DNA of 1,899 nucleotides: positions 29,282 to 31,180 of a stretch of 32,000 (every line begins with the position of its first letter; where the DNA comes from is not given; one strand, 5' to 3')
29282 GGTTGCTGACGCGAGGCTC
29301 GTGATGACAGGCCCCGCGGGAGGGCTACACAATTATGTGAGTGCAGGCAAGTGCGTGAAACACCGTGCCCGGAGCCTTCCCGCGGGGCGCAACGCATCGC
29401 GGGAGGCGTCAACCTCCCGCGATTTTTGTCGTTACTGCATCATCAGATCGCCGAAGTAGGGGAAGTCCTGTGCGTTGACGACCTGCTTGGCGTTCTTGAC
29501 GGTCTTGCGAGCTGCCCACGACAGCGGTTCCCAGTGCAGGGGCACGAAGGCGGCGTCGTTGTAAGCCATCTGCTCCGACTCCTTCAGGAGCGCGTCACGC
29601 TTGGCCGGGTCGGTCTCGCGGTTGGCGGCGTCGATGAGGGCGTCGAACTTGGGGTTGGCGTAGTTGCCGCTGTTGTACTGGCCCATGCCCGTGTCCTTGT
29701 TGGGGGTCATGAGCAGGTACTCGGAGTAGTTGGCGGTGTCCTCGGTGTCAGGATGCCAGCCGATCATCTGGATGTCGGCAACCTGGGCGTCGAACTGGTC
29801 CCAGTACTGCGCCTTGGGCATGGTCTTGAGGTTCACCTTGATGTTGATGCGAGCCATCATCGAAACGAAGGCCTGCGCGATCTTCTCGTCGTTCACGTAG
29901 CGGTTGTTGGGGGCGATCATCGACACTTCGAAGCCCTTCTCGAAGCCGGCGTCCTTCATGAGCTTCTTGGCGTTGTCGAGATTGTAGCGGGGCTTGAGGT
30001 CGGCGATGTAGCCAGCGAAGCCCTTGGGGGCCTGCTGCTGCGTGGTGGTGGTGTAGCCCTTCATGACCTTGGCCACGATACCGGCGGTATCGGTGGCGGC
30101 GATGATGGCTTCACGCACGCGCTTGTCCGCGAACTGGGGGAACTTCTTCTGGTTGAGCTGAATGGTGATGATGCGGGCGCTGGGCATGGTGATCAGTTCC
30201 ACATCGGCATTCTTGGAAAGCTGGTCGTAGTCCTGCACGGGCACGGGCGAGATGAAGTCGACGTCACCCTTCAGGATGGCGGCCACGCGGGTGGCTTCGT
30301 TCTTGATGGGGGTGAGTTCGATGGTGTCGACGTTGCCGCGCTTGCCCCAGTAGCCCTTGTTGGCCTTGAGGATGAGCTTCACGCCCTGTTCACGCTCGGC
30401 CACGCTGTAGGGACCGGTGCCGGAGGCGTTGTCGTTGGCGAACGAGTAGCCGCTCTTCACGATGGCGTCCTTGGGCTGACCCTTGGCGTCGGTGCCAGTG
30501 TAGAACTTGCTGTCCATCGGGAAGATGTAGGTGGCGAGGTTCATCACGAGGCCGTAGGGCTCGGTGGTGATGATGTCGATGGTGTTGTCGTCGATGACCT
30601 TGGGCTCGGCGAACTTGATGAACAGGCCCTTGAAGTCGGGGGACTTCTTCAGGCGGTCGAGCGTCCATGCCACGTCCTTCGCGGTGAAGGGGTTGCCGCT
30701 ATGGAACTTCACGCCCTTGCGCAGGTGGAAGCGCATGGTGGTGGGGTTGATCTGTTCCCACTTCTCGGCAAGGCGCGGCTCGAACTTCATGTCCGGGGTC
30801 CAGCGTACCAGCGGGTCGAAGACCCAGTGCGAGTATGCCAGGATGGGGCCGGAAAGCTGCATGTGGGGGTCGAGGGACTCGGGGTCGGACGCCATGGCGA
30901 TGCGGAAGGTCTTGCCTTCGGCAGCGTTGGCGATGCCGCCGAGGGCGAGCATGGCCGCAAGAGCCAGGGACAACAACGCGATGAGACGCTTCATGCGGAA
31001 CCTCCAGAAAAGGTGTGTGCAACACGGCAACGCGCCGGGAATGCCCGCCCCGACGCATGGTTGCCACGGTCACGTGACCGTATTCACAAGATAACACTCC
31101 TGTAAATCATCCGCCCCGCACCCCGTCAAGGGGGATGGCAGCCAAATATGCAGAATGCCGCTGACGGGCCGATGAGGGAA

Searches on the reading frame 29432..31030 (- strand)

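Call 67: search_protein_families(library=pfam, proteins=[window:29432-31030:-], max_evalue=0.00001)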
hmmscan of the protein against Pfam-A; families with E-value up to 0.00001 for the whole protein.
window:29432-31030:- (532 aa): 1 family
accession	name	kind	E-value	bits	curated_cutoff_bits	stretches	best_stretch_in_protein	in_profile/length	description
PF00496.27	SBP_bac_5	-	7.8e-82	275.7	32.4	1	82-444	1-365/368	Bacterial extracellular solute-binding proteins, family 5 Middle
